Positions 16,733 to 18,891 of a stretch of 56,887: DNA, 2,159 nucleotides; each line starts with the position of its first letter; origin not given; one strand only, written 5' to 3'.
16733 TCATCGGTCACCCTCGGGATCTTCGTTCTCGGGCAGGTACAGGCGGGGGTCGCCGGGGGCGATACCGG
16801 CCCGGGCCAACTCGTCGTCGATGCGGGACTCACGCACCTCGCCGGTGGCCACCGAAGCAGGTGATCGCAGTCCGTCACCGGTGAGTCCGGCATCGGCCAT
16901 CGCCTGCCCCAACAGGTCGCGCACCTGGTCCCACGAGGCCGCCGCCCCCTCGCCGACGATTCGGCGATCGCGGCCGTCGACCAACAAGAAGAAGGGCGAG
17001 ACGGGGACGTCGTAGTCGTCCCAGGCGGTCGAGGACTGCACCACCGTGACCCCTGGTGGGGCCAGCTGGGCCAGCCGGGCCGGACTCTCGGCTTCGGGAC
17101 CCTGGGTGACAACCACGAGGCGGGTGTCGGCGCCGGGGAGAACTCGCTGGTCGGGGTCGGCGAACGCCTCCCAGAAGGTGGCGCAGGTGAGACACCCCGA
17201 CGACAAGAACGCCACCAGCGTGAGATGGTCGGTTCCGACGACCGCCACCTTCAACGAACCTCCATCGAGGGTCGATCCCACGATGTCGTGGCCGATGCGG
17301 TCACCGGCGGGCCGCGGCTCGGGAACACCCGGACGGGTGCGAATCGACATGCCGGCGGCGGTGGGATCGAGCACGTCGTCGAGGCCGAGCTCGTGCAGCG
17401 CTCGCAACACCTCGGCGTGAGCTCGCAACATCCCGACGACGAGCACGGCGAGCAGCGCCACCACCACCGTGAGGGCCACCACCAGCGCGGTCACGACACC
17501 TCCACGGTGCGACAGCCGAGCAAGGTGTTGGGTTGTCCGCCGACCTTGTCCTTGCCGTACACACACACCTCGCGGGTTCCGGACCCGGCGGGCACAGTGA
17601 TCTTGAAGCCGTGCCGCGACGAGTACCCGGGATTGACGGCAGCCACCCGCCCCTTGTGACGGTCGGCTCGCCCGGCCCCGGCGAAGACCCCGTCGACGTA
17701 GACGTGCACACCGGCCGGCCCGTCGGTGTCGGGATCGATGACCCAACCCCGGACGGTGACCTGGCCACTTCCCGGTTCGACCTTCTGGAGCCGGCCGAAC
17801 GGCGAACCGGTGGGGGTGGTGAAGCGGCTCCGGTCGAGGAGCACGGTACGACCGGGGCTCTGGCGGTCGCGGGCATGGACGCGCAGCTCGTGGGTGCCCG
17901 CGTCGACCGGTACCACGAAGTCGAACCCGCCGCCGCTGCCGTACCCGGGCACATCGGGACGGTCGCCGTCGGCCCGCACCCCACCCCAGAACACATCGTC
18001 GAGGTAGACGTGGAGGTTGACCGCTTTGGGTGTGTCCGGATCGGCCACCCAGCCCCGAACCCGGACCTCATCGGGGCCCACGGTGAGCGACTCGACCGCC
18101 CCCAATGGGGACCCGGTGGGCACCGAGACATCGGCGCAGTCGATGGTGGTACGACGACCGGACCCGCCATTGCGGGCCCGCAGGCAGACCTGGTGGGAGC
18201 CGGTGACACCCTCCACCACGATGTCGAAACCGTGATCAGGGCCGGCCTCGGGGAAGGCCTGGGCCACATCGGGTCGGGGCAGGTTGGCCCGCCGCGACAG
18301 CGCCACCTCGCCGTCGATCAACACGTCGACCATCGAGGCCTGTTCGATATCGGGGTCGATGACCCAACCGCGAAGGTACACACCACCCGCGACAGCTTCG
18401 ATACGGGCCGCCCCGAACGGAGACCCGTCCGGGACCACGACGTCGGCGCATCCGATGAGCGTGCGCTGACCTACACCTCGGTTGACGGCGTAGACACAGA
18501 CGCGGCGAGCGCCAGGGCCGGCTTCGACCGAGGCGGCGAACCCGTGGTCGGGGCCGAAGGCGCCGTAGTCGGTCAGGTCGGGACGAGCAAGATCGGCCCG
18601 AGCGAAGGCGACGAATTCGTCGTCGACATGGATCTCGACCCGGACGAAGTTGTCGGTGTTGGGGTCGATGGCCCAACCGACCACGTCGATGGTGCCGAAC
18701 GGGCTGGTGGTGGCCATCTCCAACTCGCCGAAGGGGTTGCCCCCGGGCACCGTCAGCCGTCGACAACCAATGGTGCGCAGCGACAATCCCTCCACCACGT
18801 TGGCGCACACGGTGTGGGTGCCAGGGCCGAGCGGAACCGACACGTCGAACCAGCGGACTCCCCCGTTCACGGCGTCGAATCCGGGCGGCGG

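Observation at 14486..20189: Orphan mauE / mauA-like / mauD-like operon with no methylamine dehydrogenase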

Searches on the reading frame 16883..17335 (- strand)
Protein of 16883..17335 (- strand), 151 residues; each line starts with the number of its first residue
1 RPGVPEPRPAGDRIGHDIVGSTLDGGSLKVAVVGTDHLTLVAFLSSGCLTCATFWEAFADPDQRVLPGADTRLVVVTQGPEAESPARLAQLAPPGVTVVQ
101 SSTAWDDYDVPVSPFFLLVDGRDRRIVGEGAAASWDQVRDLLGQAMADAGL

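Call 6: search_protein_families(library=pfam, proteins=[window:16883-17335:-], max_evalue=10)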
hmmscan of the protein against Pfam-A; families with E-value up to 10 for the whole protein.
seq(151 aa): 1 family
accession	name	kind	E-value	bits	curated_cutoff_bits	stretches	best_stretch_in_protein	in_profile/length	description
PF20967.2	MASE7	-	0.15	12.2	26.2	1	25-76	100-151/183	MASE7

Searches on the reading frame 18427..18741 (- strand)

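Call 6: search_protein_families(library=pfam, proteins=[window:18427-18741:-], max_evalue=10)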
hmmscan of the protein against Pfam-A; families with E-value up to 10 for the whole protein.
seq(105 aa): 1 family
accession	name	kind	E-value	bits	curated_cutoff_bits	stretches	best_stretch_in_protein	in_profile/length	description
PF24872.1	DUF2110_N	-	0.072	13.7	28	1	12-45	26-58/72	DUF2110 N-terminal domain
